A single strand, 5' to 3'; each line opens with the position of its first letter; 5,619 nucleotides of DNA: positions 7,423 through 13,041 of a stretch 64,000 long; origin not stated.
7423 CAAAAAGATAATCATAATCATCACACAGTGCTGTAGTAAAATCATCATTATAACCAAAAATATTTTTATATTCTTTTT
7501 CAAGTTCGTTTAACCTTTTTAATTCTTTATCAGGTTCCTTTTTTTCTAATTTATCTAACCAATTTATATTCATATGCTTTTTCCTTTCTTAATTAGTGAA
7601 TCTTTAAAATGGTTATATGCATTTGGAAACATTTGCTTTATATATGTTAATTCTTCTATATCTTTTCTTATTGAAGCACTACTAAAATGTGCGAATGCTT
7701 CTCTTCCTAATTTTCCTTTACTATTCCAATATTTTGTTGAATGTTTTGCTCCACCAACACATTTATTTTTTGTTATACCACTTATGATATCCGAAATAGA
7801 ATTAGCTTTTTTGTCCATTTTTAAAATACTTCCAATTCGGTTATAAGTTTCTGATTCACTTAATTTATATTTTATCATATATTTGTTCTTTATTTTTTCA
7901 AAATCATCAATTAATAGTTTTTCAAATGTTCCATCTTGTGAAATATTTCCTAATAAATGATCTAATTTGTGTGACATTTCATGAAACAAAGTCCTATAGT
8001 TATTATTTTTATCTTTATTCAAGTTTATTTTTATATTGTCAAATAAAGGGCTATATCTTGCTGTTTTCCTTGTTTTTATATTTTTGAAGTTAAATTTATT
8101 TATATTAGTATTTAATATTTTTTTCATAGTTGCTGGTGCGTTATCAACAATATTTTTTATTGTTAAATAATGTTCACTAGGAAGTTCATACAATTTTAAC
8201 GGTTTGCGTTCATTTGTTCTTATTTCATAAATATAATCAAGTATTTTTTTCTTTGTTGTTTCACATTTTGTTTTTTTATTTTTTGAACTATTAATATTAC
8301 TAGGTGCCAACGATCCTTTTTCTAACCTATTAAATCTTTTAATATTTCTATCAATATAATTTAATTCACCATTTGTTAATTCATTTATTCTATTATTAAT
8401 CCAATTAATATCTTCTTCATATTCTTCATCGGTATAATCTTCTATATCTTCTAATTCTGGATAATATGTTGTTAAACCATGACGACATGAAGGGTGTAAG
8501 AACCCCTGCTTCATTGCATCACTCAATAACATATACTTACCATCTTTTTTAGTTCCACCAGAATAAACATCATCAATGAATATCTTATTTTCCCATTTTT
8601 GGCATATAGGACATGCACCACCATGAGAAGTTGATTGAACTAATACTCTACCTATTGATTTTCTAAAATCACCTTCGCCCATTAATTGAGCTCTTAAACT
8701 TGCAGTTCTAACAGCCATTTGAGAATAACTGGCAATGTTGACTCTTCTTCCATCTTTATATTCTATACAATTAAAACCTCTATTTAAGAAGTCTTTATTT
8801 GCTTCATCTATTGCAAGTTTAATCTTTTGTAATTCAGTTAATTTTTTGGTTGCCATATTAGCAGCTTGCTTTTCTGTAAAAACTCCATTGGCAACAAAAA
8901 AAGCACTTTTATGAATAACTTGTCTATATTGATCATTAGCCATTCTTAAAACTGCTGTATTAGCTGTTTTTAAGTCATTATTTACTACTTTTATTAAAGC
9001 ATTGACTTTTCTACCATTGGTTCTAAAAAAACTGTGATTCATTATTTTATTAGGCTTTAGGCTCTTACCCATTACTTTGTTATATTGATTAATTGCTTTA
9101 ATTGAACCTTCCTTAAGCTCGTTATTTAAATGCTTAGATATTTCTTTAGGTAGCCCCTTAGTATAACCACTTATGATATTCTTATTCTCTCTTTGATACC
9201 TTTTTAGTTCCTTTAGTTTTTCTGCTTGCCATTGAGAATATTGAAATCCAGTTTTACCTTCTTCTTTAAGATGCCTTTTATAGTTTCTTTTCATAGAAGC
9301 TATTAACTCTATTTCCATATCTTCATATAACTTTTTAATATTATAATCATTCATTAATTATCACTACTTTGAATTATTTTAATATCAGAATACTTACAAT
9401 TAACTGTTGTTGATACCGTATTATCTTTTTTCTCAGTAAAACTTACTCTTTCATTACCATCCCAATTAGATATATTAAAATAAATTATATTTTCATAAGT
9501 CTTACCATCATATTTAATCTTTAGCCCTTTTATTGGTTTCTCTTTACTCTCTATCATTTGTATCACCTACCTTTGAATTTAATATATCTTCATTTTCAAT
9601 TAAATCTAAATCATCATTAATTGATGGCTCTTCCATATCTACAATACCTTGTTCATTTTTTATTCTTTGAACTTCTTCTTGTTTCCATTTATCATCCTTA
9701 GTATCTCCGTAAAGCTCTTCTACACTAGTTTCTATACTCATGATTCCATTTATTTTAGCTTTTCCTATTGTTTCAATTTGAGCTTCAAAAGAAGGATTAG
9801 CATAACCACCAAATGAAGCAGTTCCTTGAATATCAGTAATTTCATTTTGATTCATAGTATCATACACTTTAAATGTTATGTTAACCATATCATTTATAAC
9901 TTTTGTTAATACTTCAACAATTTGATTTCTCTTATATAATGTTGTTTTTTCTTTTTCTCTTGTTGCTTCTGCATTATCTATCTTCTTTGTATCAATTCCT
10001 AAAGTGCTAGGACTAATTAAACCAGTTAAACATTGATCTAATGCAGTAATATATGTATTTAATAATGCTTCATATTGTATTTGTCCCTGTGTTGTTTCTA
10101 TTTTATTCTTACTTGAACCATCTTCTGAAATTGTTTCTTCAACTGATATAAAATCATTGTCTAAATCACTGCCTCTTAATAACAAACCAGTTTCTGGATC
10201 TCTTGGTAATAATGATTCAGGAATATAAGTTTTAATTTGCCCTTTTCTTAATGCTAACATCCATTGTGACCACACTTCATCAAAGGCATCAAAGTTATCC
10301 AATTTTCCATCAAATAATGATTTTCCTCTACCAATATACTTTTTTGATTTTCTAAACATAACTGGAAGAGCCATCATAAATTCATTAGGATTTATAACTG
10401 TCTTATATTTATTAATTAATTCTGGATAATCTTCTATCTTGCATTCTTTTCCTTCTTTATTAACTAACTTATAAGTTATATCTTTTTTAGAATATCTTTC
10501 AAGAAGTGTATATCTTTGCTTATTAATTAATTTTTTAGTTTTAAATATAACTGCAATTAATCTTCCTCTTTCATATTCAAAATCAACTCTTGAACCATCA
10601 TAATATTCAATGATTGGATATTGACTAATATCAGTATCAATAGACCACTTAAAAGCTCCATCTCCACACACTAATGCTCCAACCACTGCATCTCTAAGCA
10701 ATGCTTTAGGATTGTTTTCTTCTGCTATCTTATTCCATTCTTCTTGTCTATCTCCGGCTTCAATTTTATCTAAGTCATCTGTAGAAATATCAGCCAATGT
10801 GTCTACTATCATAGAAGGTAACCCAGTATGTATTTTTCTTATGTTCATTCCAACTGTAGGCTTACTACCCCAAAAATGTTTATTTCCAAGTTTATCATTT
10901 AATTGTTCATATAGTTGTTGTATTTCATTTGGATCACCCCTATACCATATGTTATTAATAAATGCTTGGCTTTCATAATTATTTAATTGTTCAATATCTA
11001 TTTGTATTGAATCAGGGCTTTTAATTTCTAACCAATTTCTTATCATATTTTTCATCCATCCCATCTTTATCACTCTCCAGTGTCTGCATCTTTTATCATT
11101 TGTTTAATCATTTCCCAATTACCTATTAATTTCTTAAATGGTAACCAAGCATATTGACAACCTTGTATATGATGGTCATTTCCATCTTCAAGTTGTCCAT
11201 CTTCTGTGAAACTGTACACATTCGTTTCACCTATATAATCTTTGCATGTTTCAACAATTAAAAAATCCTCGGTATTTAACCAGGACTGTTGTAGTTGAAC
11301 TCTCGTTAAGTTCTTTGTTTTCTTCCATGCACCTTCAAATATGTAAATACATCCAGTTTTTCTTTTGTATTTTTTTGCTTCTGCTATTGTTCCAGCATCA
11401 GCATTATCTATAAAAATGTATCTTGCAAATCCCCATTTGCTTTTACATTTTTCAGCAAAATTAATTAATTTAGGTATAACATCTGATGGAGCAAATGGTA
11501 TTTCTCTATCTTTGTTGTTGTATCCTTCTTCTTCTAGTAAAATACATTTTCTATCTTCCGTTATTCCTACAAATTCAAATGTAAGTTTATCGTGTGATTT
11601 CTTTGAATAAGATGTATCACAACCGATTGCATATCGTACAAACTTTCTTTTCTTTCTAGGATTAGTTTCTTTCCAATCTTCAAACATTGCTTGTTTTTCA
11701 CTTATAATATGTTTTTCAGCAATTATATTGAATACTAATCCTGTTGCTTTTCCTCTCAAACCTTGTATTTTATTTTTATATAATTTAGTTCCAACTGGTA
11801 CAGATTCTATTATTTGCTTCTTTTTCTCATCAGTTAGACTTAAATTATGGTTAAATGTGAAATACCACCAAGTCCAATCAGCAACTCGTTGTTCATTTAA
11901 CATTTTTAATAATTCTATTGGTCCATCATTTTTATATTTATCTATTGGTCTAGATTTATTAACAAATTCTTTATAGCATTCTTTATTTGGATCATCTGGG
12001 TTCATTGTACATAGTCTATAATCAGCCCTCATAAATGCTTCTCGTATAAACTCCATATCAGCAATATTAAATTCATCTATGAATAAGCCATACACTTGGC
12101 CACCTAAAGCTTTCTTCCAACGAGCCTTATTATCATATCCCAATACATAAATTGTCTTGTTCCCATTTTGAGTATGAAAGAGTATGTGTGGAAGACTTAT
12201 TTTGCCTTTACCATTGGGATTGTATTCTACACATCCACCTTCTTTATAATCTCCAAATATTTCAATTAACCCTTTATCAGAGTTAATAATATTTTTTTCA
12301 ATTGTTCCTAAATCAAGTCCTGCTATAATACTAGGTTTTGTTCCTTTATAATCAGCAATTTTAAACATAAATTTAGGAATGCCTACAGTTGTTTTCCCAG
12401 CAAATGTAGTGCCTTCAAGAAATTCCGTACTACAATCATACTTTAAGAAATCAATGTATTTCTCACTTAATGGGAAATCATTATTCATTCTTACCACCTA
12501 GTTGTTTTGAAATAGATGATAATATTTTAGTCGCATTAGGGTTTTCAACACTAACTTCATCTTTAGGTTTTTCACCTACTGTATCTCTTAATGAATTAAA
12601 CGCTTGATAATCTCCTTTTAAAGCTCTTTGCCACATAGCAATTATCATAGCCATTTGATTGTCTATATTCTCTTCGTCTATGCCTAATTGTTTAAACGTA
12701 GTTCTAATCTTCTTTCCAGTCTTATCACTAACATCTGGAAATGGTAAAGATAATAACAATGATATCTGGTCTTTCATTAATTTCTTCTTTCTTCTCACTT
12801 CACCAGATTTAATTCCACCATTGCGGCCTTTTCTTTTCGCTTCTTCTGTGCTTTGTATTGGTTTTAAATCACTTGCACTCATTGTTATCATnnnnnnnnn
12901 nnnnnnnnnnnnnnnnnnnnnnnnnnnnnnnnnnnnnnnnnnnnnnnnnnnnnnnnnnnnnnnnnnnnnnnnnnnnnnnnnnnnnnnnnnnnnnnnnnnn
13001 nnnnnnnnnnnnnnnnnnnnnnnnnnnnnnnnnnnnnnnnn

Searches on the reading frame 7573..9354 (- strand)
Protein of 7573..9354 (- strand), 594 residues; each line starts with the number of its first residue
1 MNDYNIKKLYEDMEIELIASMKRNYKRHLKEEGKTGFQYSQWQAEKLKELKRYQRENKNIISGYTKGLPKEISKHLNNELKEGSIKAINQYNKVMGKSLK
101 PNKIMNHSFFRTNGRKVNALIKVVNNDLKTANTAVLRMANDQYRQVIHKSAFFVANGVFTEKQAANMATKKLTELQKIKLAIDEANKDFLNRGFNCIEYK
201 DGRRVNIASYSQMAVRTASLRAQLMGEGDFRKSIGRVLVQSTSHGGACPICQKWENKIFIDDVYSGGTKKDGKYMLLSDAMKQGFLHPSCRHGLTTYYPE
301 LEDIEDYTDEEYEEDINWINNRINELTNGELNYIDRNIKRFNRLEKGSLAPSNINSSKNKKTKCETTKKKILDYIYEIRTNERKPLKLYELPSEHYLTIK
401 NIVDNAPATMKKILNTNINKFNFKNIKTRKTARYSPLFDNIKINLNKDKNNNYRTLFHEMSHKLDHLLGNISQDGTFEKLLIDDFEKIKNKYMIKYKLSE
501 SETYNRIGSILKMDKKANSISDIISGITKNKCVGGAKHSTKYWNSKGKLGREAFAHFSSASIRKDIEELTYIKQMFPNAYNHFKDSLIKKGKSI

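Call 51: search_protein_families(library=phrogs, proteins=[window:7573-9354:-], max_evalue=0.00001)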
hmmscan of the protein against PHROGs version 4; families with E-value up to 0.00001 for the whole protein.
window:7573-9354:- (594 aa): 4 families
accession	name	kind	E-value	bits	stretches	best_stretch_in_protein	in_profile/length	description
phrog_581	-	head and packaging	6.1e-62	211.4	2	175-523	175-478/564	minor head protein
phrog_4611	-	head and packaging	3.5e-19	69.6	1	45-311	36-285/710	minor head protein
phrog_12049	-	head and packaging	4e-16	59.8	1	36-362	37-343/745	head morphogenesis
phrog_4728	-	head and packaging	2.3e-09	37.6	1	99-585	155-580/591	head morphogenesis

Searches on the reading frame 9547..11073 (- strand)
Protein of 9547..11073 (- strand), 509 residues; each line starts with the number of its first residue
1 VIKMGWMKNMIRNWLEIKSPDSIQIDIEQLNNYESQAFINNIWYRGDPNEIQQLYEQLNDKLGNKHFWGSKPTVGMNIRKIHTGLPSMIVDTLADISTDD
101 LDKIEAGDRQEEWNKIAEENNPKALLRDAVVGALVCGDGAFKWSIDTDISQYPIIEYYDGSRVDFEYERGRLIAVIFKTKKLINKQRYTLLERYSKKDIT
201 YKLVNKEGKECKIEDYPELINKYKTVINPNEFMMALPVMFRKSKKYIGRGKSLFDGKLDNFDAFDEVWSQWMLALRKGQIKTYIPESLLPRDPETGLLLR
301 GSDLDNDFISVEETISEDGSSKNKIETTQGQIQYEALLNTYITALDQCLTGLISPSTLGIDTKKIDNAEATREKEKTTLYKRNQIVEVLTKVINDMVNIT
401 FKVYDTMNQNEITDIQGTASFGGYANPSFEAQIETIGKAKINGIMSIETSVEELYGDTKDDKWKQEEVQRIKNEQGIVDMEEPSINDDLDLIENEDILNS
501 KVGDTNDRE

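Call 51: search_protein_families(library=phrogs, proteins=[window:9547-11073:-], max_evalue=0.00001)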
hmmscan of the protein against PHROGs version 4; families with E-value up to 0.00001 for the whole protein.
window:9547-11073:- (509 aa): 1 family
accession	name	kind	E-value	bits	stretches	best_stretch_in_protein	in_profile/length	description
phrog_533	-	head and packaging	1.5e-80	272.1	1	4-485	5-486/495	portal protein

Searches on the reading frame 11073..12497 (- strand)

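Call 51: search_protein_families(library=phrogs, proteins=[window:11073-12497:-], max_evalue=0.00001)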
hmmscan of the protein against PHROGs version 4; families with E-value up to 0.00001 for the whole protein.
window:11073-12497:- (475 aa): 1 family
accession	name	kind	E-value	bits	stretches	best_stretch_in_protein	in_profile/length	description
phrog_38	-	head and packaging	3.8e-06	26.8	1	265-419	521-669/760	terminase large subunit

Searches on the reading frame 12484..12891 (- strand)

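Call 51: search_protein_families(library=phrogs, proteins=[window:12484-12891:-], max_evalue=0.00001)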
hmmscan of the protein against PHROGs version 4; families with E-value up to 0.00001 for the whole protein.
window:12484-12891:- (136 aa): 1 family
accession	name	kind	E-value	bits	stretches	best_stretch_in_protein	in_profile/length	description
phrog_2412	-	unknown function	4.4e-18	66.7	1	13-117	13-108/150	-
